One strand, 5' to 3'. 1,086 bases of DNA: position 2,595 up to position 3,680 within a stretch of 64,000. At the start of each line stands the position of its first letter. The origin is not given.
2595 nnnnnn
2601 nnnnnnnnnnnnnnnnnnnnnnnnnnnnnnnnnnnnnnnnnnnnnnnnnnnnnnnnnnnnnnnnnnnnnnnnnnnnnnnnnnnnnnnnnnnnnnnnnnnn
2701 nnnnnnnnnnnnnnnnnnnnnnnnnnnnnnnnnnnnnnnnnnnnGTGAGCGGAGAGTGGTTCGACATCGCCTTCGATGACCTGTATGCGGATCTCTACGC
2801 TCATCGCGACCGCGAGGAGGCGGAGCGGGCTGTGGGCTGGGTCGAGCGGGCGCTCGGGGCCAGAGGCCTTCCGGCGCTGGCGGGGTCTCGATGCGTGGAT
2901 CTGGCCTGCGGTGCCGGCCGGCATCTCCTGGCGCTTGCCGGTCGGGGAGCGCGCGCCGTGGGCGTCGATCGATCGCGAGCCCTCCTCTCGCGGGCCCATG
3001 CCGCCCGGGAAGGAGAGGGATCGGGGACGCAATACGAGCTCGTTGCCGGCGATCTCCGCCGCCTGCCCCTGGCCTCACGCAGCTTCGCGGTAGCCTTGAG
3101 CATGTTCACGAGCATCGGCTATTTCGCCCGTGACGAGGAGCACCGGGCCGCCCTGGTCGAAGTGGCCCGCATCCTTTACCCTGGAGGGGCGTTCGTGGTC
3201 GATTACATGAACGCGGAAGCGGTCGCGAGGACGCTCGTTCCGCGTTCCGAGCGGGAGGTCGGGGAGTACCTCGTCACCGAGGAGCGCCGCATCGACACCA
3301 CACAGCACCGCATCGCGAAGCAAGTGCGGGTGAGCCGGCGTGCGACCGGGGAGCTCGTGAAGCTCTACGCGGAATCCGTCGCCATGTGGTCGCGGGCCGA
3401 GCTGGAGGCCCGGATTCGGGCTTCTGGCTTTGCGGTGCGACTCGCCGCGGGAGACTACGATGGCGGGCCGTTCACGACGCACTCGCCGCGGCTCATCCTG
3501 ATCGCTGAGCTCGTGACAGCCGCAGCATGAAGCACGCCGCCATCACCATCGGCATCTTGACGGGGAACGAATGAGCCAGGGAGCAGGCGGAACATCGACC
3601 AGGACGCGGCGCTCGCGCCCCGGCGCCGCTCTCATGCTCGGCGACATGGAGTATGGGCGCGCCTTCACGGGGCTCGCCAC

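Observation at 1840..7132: Deacetylase + SAM-methyltransferase translationally coupled to bshC-bshB-bshA: candidate N-methyl-bacillithiol locus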

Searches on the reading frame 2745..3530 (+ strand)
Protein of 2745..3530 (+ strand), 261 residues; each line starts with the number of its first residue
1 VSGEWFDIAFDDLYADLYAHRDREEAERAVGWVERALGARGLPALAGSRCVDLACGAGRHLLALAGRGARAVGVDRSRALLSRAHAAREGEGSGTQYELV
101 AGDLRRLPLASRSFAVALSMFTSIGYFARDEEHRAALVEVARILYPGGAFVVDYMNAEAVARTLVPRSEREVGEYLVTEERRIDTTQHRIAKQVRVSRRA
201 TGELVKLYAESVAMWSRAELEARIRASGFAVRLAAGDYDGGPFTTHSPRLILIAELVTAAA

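Call 9: search_protein_families(library=pfam, proteins=[window:2745-3530:+], max_evalue=0.001)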
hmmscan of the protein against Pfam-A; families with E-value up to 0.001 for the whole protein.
window:2745-3530:+ (261 aa): 7 families
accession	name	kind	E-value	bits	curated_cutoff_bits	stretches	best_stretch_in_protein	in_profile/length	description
PF13649.12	Methyltransf_25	-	1.2e-17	64.8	27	1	51-148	2-97/97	Methyltransferase domain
PF08241.18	Methyltransf_11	-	9.4e-15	55.5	21.2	1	51-152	1-95/95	Methyltransferase domain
PF13847.12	Methyltransf_31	-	8.4e-12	45.4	27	1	47-160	4-118/145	Methyltransferase domain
PF13489.12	Methyltransf_23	-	1.1e-06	28.9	27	1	28-231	8-161/164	Methyltransferase domain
PF08242.18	Methyltransf_12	-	1.4e-06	29.4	30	1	51-149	1-97/98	Methyltransferase domain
PF01209.24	Ubie_methyltran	-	6.1e-05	22.9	20.1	1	45-152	46-151/233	ubiE/COQ5 methyltransferase family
PF08003.17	Methyltransf_9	-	0.00021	20.8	23.8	1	42-158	111-223/315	Protein of unknown function (DUF1698)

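Call 10: search_protein_families(library=ncbifam, proteins=[window:2745-3530:+], max_evalue=0.001)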
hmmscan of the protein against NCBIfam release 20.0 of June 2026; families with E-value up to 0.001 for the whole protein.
window:2745-3530:+ (261 aa): 23 families
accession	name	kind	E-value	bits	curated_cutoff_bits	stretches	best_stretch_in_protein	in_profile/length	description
NF041820.1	daptide_MTase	equivalog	6.2e-22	78.2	175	1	12-232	5-225/243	daptide-type RiPP biosynthesis methyltransferase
NF045667.1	MTase_DVU1556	equivalog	8.5e-14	51.5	155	1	45-233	21-164/213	DVU_1556 family methyltransferase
NF043040.1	corrin_prot_MT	hypoth_equivalog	3.4e-11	43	180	1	46-164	41-160/216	corrinoid protein-associated methyltransferase CpaM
NF001244.0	PRK00216.1-5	equivalog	4.7e-11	42.4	216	1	45-152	47-153/236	bifunctional demethylmenaquinone methyltransferase/2-methoxy-6-polyprenyl-1,4-benzoquinol methylase UbiE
TIGR01934.1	MenG_MenH_UbiE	subfamily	7.4e-11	41.8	158.35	1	44-152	37-141/223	ubiquinone/menaquinone biosynthesis methyltransferase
NF001241.0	PRK00216.1-2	equivalog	6.9e-10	39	327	1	39-229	44-209/231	demethylmenaquinone methyltransferase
TIGR02021.1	BchM-ChlM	equivalog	3.1e-09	36.6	158.9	1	44-198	52-208/218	magnesium protoporphyrin IX methyltransferase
NF041537.1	ArsM_AhpD_UU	exception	4.3e-09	35.6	510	1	46-153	76-181/345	arsenite methyltransferase/AhpD domain selenoprotein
NF047649.1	MTase_UXPK_star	exception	5.9e-08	32.1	460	1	46-155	77-184/283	methyltransferase/UXPK-star double selenoprotein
NF008823.0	PRK11873.1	subfamily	3.9e-07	29.8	263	1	46-155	77-184/272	arsenite methyltransferase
NF051855.1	GlySarMtaseBact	equivalog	2.6e-05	24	350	1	47-161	54-167/259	glycine/sarcosine N-methyltransferase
NF041536.1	ArsM_DUF2284_UU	exception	3.2e-05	22.5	575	1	47-164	77-193/459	arsenite methyltransferase/DUF2284 domain selenoprotein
NF040539.1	AST_met_ArsM_2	exception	3.8e-05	23.6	240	1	48-157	58-169/262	putative arsinothricin biosynthesis methyltransferase ArsM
NF001243.0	PRK00216.1-4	equivalog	4e-05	23.1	235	1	43-151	44-150/237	demethylmenaquinone methyltransferase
NF007610.0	PRK10258.1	equivalog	5.7e-05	22.6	342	1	48-151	44-137/251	malonyl-ACP O-methyltransferase BioC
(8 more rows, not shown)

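Call 15: search_solved_structures(query=window:2745-3530:+, max_evalue=0.01, show_alignments=2)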
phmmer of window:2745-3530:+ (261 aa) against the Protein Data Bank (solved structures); distinct sequences matched with E-value up to 0.01: 50.
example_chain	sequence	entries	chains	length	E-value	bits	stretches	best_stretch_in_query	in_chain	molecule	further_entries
9ri2_A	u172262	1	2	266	6.2e-40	140.6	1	3-258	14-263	Methyltransferase, putative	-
9sot_A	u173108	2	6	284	1.2e-15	61.1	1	33-160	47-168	Class I SAM-dependent methyltransferase | Methyltransferase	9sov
7wzg_A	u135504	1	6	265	5.5e-14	55.6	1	45-255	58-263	Cypemycin N-terminal methyltransferase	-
1wzn_A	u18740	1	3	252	7.7e-11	45.3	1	24-155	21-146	SAM-dependent methyltransferase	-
3bxo_A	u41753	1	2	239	1.4e-10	44.5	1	4-237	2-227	N,N-dimethyltransferase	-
9w6x_A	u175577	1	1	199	1.8e-08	37.5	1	44-151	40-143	YtkW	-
1ve3_A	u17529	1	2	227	2.5e-08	37.1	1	49-168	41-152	hypothetical protein PH0226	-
9icz_A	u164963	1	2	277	6.1e-08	35.8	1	48-155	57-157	S-adenosylmethionine (SAM)-dependent methyltransferase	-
6uv6_A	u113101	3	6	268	1e-07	35.1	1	39-155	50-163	D-glucose O-methyltransferase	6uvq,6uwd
9gdj_A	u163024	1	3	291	1.2e-07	34.8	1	50-170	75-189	Methyltransferase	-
4hgy_A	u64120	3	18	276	1.4e-07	34.6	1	41-157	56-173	CcbJ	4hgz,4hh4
6m82_A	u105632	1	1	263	2e-07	34.1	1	40-241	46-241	dTDP-3-amino-3,6-dideoxy-alpha-D-glucopyranose N,N-dimethyltransferase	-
3pfg_A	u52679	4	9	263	2.2e-07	34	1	40-241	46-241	N-methyltransferase | dTDP-3-amino-3,6-dideoxy-alpha-D-glucopyranose N,N-dimethyltransferase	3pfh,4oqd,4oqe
6m81_A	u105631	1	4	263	2.3e-07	33.9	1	39-241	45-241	dTDP-3-amino-3,6-dideoxy-alpha-D-glucopyranose N,N-dimethyltransferase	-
8zc8_A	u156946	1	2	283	5.3e-07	32.7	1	41-158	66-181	MitM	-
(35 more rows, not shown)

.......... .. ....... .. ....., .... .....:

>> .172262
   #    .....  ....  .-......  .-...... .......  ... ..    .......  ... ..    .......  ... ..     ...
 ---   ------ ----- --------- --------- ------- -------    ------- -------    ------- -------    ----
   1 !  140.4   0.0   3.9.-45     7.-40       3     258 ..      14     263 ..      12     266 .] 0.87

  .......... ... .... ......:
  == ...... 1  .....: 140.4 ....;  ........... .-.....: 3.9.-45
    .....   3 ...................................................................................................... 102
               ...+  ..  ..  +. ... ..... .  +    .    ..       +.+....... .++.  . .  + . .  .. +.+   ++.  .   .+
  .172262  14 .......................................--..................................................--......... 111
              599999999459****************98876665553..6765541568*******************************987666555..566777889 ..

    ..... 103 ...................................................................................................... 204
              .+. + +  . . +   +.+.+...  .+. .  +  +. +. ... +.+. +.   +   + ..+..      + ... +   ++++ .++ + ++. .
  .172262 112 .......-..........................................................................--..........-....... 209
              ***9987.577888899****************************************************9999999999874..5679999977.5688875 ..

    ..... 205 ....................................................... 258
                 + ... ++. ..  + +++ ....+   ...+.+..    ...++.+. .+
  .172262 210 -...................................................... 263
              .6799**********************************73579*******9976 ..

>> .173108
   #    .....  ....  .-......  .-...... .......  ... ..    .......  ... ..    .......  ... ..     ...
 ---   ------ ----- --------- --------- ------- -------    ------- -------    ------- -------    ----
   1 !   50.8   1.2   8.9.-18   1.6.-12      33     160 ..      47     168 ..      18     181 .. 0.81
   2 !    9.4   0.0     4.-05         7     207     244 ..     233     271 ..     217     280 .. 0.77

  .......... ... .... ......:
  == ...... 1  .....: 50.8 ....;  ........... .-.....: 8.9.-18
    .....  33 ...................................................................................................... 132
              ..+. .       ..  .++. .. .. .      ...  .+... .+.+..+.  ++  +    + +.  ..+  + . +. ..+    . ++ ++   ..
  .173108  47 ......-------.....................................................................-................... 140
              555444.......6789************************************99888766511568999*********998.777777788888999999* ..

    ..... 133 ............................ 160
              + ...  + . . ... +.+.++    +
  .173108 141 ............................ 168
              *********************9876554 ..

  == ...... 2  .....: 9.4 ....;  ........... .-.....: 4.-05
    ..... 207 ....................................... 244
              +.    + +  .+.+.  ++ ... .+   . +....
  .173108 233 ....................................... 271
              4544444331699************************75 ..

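Call 20: find_homologous_proteins(query=window:2745-3530:+, max_evalue=1e-10)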
Query window:2745-3530:+ (261 aa): 114 proteins with E <= 1e-10 among 8000 candidates.
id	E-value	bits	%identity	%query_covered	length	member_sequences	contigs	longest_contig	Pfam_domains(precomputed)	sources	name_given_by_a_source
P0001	4.1e-161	552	100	100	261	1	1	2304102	PF13847.13,PF13489.13,PF13649.13,PF08241.19,PF08242.19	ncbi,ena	-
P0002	1.1e-93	331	64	99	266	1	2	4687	PF13847.13,PF13489.13,PF13649.13,PF08241.19,PF08242.19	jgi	jgi:SAM-dependent methyltransferase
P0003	6.8e-89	316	64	98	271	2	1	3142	PF13847.13,PF13649.13,PF08241.19,PF08242.19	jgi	-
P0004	5.9e-84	300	61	96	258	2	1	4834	PF13847.13,PF13489.13,PF13649.13,PF01209.25,PF08241.19,PF08242.19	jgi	jgi:SAM-dependent methyltransferase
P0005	3.7e-73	264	55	95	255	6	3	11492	PF13847.13,PF13489.13,PF13649.13,PF08241.19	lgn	-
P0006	2.4e-72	261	55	95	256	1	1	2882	PF13847.13,PF13489.13,PF13649.13,PF08241.19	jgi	-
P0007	5.8e-72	260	55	96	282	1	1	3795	PF13847.13,PF13489.13,PF13649.13,PF08241.19,PF08242.19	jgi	jgi:SAM-dependent methyltransferase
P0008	2.9e-71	258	55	96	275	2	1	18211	PF13847.13,PF13489.13,PF13649.13,PF08241.19,PF08242.19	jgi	jgi:SAM-dependent methyltransferase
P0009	1.3e-69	253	53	96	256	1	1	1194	PF13847.13,PF13489.13,PF13649.13,PF08241.19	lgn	-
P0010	1.3e-55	207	50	94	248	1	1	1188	PF13847.13,PF13489.13,PF13649.13,PF08241.19,PF08242.19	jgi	jgi:SAM-dependent methyltransferase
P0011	2.1e-50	190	47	96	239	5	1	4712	PF13847.13,PF13489.13,PF13649.13,PF01209.25,PF08241.19,PF08242.19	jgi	-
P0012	9.0e-50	188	46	96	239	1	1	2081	PF13847.13,PF13489.13,PF13649.13,PF01209.25,PF08241.19,PF08242.19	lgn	-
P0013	1.1e-49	187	46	96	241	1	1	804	PF13847.13,PF13489.13,PF13649.13,PF01209.25,PF08241.19,PF08242.19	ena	-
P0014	7.6e-49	185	45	96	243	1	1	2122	PF13847.13,PF13489.13,PF13649.13,PF08241.19,PF08242.19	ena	-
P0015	3.3e-48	183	46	98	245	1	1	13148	PF13847.13,PF13489.13,PF13649.13,PF08241.19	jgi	-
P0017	1.2e-46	177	42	97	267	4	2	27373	PF13847.13,PF13489.13,PF13649.13,PF08241.19,PF08242.19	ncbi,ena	-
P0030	2.3e-42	163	44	97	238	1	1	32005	PF13847.13,PF13489.13,PF13649.13,PF08241.19,PF08242.19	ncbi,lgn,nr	ncbi:MAG TPA: methyltransferase domain-containing protein [Gemmatimonadales bacterium]|nr:methyltran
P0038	2.7e-41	160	41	96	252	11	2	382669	PF13847.13,PF13489.13,PF13649.13,PF01209.25,PF08241.19,PF08242.19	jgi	jgi:SAM-dependent methyltransferase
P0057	1.2e-38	151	42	96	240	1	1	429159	PF13847.13,PF13489.13,PF13649.13,PF01209.25,PF08241.19,PF08242.19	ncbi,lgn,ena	-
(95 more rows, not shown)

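Call 21: find_encoding_contigs(protein=P0001, flank=10000, max_places=3)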
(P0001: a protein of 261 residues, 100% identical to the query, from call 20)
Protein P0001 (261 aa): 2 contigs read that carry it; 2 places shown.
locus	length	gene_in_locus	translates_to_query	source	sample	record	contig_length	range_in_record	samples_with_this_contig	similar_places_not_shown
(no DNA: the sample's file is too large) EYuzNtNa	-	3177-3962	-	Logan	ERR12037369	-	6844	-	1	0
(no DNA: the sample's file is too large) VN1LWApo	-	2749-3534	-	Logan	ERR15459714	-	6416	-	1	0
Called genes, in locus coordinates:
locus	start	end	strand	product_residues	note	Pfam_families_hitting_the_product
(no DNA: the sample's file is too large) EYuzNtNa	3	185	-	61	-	?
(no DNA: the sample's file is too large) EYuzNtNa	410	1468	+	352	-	PF01118:Semialdhyde_dh, PF02774:Semialdhyde_dhC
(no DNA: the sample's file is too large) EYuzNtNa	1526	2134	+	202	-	PF00132:Hexapep (weak)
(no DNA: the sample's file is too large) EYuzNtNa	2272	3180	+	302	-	PF00850:Hist_deacetyl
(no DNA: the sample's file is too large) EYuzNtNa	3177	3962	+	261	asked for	PF13489:Methyltransf_23 (weak), PF13847:Methyltransf_31, PF08241:Methyltransf_11, PF08242:Methyltransf_12 (weak), PF13649:Methyltransf_25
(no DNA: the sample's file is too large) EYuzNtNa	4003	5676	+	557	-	PF10079:Rossmann-like_BshC, PF24850:CC_BshC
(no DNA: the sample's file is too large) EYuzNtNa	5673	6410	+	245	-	PF02585:PIG-L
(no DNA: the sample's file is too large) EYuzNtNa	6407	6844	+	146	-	?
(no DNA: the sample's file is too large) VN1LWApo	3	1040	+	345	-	?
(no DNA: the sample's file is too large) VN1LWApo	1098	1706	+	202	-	PF00132:Hexapep (weak)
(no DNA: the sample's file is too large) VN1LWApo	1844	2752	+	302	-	PF00850:Hist_deacetyl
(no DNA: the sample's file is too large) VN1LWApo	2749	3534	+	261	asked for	PF13489:Methyltransf_23 (weak), PF13847:Methyltransf_31, PF08241:Methyltransf_11, PF08242:Methyltransf_12 (weak), PF13649:Methyltransf_25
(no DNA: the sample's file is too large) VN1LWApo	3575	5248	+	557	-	PF10079:Rossmann-like_BshC, PF24850:CC_BshC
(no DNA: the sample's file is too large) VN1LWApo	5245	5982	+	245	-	PF02585:PIG-L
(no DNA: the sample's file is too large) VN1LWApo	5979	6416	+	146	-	?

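Call 22: find_encoding_contigs(protein=P0008, flank=8000, max_places=2)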
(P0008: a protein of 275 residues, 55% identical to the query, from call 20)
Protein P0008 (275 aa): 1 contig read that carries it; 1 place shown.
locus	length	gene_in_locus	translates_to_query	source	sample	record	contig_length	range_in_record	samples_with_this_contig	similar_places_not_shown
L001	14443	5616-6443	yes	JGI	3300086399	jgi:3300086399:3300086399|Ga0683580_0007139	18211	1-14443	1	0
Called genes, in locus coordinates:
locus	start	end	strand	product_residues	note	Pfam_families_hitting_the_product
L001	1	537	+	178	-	?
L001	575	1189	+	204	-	PF22769:DCD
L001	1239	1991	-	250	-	PF01145:Band_7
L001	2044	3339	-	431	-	PF25145:NfeD1b_N, PF24961:NfeD_membrane, PF01957:NfeD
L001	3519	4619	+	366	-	PF01118:Semialdhyde_dh, PF02774:Semialdhyde_dhC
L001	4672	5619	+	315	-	PF00850:Hist_deacetyl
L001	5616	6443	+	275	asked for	PF13489:Methyltransf_23, PF13847:Methyltransf_31, PF08241:Methyltransf_11, PF08242:Methyltransf_12 (weak), PF13649:Methyltransf_25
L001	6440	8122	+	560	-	PF10079:Rossmann-like_BshC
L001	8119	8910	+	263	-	PF02585:PIG-L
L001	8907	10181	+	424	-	PF13439:Glyco_transf_4, PF13477:Glyco_trans_4_2, PF13579:Glyco_trans_4_4, PF20706:GT4-conflict, PF00534:Glycos_transf_1, PF13692:Glyco_trans_1_4, PF13524:Glyco_trans_1_2 (weak)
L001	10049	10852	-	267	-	PF02578:Cu-oxidase_4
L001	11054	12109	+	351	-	PF17396:DUF1611_N, PF07755:DUF1611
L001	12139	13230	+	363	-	PF02746:MR_MLE_N, PF13378:MR_MLE_C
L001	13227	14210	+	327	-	PF01545:Cation_efflux, PF16916:ZT_dimer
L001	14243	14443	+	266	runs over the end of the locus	PF23023:Anti-Pycsar_Apyc1, PF00753:Lactamase_B, PF12706:Lactamase_B_2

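Call 23: find_encoding_contigs(protein=P0005, flank=8000, max_places=2)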
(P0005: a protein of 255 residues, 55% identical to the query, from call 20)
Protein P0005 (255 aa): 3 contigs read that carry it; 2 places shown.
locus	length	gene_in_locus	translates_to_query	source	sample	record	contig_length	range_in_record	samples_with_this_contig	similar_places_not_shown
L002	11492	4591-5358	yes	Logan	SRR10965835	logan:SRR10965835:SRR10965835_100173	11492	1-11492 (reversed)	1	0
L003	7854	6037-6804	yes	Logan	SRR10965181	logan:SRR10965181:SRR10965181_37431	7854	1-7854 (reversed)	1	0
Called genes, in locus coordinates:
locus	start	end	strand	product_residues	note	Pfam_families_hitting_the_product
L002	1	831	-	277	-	?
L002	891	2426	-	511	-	PF13860:FlgD_ig (weak)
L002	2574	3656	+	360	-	PF01118:Semialdhyde_dh, PF02774:Semialdhyde_dhC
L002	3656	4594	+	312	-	PF00850:Hist_deacetyl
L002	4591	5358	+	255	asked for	PF13489:Methyltransf_23, PF13847:Methyltransf_31, PF08241:Methyltransf_11, PF13649:Methyltransf_25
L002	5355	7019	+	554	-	PF10079:Rossmann-like_BshC, PF24850:CC_BshC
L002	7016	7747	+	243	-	PF02585:PIG-L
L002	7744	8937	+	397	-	PF13477:Glyco_trans_4_2, PF13439:Glyco_transf_4, PF13579:Glyco_trans_4_4, PF20706:GT4-conflict, PF00534:Glycos_transf_1, PF13692:Glyco_trans_1_4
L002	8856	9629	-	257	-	PF02578:Cu-oxidase_4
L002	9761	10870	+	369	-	PF17396:DUF1611_N, PF07755:DUF1611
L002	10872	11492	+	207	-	?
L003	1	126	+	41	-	?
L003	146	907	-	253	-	PF01145:Band_7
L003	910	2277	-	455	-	PF25145:NfeD1b_N, PF24961:NfeD_membrane, PF01957:NfeD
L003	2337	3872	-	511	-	PF13860:FlgD_ig (weak)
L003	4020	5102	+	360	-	PF01118:Semialdhyde_dh, PF02774:Semialdhyde_dhC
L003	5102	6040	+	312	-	PF00850:Hist_deacetyl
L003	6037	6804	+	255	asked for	PF13489:Methyltransf_23, PF13847:Methyltransf_31, PF08241:Methyltransf_11, PF13649:Methyltransf_25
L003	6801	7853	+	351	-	?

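Call 24: find_encoding_contigs(protein=P0030, flank=7000, max_places=1)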
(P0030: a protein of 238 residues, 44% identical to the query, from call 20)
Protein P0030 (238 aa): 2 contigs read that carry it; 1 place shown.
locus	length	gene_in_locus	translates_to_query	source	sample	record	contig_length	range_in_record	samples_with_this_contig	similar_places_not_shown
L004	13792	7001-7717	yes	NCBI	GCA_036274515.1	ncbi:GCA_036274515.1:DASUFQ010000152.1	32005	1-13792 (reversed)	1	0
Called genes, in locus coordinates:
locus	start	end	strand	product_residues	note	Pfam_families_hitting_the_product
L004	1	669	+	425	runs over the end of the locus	PF03331:LpxC, PF07977:FabA, PF22818:ApeI-like, PF13279:4HBT_2 (weak)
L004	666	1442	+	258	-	PF00132:Hexapep (weak), PF25084:LbH_EIF2B (faint), PF25087:GMPPB_C (faint), PF00132:Hexapep, PF13720:Acetyltransf_11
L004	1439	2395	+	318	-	PF01408:GFO_IDH_MocA, PF22725:GFO_IDH_MocA_C3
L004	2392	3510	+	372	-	PF02684:LpxB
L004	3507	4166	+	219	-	PF04028:DUF374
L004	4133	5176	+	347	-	PF02606:LpxK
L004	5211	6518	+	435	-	PF02812:ELFV_dehydrog_N, PF00208:ELFV_dehydrog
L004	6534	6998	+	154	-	PF02590:SPOUT_MTase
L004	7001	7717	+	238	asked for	PF13489:Methyltransf_23, PF08241:Methyltransf_11, PF08242:Methyltransf_12, PF13649:Methyltransf_25, PF13847:Methyltransf_31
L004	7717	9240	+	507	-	PF10079:Rossmann-like_BshC, PF24850:CC_BshC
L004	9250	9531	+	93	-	-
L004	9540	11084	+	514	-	PF03023:MurJ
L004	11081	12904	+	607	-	PF01541:GIY-YIG, PF27096:UvrC_M, PF02151:UVR (faint), PF22920:UvrC_RNaseH, PF08459:UvrC_RNaseH_dom, PF14520:HHH_5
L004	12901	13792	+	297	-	PF00291:PALP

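Call 25: find_encoding_contigs(protein=P0017, flank=7000, max_places=1)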
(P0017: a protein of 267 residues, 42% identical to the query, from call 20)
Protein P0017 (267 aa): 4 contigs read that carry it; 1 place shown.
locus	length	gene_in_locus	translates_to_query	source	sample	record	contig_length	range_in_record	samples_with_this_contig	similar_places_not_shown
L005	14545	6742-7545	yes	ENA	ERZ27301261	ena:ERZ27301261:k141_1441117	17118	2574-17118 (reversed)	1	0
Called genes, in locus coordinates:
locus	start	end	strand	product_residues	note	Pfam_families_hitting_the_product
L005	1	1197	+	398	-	?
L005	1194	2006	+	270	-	PF00132:Hexapep, PF25084:LbH_EIF2B (faint), PF00132:Hexapep (weak), PF25087:GMPPB_C (weak), PF00132:Hexapep, PF13720:Acetyltransf_11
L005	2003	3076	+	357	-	PF01408:GFO_IDH_MocA, PF22725:GFO_IDH_MocA_C3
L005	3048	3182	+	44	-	-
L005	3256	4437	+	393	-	PF02684:LpxB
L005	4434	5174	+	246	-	PF04028:DUF374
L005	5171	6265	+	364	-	PF02606:LpxK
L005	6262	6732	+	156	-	PF02590:SPOUT_MTase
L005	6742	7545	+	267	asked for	PF13489:Methyltransf_23, PF13847:Methyltransf_31, PF08241:Methyltransf_11, PF08242:Methyltransf_12, PF13649:Methyltransf_25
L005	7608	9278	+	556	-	PF10079:Rossmann-like_BshC, PF24850:CC_BshC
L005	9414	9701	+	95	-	-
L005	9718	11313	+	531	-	PF03023:MurJ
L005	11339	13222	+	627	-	PF01541:GIY-YIG, PF27096:UvrC_M, PF02151:UVR, PF22920:UvrC_RNaseH, PF08459:UvrC_RNaseH_dom, PF14520:HHH_5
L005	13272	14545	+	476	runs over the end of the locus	PF00749:tRNA-synt_1c, PF19269:Anticodon_2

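Call 26: find_encoding_contigs(protein=P0038, flank=7000, max_places=1)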
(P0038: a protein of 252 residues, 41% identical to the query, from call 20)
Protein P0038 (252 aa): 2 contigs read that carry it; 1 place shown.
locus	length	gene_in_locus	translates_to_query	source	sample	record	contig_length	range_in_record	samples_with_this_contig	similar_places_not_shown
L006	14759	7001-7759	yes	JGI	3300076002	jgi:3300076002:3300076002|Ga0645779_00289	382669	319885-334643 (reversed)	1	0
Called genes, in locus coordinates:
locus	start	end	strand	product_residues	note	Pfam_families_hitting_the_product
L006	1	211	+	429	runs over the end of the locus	PF03331:LpxC, PF22817:ApeP-like (weak), PF07977:FabA, PF22818:ApeI-like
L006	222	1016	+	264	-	PF25084:LbH_EIF2B (faint), PF25087:GMPPB_C (weak), PF00132:Hexapep, PF13720:Acetyltransf_11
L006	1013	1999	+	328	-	PF01408:GFO_IDH_MocA, PF22725:GFO_IDH_MocA_C3, PF02894:GFO_IDH_MocA_C (weak)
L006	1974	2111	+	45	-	-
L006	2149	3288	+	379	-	PF02684:LpxB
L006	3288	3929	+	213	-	PF04028:DUF374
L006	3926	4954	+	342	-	PF02606:LpxK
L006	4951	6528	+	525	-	PF00890:FAD_binding_2, PF07992:Pyr_redox_2 (faint), PF02910:Succ_DH_flav_C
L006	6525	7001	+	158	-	PF02590:SPOUT_MTase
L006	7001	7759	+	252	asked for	PF13489:Methyltransf_23, PF01209:Ubie_methyltran, PF13847:Methyltransf_31, PF08241:Methyltransf_11, PF08242:Methyltransf_12, PF13649:Methyltransf_25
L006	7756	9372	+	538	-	PF10079:Rossmann-like_BshC, PF24850:CC_BshC (weak)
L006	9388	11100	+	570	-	PF03023:MurJ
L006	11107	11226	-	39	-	-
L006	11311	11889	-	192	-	PF01149:Fapy_DNA_glyco (weak), PF06831:H2TH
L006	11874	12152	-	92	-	PF01149:Fapy_DNA_glyco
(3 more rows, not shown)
